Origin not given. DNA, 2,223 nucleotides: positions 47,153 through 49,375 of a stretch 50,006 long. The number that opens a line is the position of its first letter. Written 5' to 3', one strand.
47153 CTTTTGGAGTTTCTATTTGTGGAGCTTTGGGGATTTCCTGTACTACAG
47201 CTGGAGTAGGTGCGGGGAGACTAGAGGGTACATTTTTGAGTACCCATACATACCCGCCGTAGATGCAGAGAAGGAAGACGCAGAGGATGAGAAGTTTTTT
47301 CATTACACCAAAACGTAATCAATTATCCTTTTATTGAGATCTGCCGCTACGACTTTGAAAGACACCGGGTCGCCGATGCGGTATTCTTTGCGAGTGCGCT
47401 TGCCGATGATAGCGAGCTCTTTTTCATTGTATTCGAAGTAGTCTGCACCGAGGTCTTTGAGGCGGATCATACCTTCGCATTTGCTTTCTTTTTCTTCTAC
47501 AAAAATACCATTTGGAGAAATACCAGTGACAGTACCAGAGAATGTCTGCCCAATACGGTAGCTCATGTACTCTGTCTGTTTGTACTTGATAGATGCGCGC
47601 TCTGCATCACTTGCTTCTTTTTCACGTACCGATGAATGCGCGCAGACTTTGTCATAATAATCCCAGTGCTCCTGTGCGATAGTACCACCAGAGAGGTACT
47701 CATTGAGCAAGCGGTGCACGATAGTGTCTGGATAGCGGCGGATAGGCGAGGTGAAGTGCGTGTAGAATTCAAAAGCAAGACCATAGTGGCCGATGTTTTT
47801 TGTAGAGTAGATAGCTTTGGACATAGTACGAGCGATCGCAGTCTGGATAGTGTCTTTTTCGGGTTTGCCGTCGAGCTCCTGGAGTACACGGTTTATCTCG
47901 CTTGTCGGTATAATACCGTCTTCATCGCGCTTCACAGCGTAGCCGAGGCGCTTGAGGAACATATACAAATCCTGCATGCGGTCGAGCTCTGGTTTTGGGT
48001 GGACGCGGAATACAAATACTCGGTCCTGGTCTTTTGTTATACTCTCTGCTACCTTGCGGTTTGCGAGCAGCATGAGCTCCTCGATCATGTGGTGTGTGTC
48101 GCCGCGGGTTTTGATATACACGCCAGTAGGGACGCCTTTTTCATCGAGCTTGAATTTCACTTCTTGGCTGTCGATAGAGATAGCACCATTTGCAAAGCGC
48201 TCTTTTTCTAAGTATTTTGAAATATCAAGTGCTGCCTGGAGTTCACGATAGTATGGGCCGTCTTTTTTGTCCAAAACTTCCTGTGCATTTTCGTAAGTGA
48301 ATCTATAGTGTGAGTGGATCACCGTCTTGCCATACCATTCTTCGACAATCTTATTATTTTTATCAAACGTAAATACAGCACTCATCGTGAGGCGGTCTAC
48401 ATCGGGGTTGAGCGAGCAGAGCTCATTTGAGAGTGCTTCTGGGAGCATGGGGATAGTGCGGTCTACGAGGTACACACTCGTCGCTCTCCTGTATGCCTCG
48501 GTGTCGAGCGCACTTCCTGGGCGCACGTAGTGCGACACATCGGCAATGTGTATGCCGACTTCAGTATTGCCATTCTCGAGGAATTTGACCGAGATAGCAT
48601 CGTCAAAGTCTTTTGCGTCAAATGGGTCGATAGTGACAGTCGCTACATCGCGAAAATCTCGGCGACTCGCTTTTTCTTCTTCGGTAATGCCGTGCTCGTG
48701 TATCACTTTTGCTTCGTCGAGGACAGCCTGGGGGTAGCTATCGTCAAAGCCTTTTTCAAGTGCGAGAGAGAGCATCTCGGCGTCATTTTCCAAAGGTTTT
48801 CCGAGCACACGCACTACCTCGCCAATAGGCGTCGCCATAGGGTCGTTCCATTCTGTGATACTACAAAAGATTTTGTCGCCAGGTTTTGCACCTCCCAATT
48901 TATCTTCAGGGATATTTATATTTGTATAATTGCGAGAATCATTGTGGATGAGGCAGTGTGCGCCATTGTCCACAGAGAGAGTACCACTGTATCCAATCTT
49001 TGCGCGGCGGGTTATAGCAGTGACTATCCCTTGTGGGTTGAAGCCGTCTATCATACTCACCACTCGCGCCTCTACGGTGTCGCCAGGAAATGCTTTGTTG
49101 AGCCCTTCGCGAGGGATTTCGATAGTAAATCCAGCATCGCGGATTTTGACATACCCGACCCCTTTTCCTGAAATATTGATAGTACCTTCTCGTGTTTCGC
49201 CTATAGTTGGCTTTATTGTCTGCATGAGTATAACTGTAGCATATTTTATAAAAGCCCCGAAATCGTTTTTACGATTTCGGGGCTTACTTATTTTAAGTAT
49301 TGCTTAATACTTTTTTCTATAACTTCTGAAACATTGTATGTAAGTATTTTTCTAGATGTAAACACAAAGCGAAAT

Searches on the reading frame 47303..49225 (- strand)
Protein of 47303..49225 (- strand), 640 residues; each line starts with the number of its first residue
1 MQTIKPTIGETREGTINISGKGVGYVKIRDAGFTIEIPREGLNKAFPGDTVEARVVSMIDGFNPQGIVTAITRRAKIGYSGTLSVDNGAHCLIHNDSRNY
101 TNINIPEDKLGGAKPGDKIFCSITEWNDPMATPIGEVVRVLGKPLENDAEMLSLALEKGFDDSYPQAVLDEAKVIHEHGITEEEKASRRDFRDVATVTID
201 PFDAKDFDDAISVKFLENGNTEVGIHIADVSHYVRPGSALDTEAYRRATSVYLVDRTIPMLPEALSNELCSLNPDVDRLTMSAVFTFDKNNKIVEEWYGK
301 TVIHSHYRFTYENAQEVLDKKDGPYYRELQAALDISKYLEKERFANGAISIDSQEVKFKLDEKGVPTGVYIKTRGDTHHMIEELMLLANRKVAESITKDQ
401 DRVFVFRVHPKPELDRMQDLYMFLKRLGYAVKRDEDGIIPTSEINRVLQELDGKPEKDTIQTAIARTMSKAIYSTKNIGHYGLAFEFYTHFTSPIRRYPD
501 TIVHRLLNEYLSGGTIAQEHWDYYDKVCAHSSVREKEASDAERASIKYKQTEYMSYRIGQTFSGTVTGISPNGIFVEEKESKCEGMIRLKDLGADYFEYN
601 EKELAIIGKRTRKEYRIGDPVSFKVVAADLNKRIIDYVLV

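Call 28: search_protein_families(library=pfam, proteins=[window:47303-49225:-], max_evalue=0.001)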
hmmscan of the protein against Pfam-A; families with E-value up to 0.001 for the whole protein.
window:47303-49225:- (640 aa): 5 families
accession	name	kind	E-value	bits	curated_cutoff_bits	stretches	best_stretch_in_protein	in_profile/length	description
PF00773.25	RNB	-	1.4e-112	376.7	29.3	1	188-512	1-325/326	RNB domain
PF17876.7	CSD2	-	6.6e-19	68.2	26.2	1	95-165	5-74/74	Cold shock domain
PF00575.29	S1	-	3e-08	34.3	22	1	557-634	3-69/74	S1 RNA binding domain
PF08206.17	OB_RNB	-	4.6e-07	29.9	24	1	14-66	1-53/58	Ribonuclease B OB domain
PF17849.7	OB_Dis3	-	0.00056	20.4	22.8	0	117-158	35-76/77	Dis3-like cold-shock domain 2 (CSD2)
